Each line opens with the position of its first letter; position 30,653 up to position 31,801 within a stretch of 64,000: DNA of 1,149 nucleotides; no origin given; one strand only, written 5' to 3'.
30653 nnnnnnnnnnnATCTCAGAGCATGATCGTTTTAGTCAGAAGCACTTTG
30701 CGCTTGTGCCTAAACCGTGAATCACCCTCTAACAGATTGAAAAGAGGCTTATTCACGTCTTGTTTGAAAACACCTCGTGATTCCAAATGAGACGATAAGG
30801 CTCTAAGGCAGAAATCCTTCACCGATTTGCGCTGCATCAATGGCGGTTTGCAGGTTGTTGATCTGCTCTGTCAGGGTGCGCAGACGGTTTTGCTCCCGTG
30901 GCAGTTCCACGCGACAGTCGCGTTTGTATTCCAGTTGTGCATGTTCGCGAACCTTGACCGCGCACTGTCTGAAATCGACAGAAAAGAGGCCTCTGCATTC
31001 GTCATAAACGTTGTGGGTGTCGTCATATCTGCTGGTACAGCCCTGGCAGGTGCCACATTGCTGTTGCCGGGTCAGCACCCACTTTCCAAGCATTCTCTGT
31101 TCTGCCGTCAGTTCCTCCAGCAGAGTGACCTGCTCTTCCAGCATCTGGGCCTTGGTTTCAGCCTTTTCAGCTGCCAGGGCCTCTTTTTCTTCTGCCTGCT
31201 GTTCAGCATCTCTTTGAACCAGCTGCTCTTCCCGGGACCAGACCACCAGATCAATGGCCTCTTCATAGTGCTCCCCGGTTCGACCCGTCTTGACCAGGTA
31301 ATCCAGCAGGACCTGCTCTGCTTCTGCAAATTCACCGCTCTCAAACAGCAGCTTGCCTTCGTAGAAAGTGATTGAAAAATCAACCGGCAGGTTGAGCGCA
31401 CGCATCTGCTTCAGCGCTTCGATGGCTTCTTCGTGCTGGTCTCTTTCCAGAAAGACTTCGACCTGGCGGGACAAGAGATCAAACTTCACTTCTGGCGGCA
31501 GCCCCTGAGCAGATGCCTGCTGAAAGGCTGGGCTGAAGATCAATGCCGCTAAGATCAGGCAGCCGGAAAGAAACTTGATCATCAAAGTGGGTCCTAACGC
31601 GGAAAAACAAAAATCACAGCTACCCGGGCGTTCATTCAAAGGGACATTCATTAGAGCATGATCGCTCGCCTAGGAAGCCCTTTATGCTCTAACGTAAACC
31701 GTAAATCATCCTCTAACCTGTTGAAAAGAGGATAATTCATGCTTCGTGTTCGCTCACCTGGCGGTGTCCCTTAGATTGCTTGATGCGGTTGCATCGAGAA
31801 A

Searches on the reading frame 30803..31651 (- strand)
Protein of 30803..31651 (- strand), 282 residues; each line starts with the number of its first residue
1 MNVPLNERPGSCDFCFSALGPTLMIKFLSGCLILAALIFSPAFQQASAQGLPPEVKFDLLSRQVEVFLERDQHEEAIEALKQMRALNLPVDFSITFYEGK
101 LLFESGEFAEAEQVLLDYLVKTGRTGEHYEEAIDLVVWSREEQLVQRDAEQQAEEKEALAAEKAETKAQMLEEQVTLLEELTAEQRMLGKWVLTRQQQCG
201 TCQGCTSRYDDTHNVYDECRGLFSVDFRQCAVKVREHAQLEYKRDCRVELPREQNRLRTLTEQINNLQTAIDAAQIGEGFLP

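Call 9: search_protein_families(library=pfam, proteins=[window:30803-31651:-], max_evalue=0.001)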
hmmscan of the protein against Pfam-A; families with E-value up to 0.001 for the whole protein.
window:30803-31651:- (282 aa): 1 family
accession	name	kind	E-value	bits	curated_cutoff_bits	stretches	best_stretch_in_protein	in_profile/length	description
PF13432.12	TPR_16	-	1.2e-05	26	32.7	1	64-119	4-58/65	Tetratricopeptide repeat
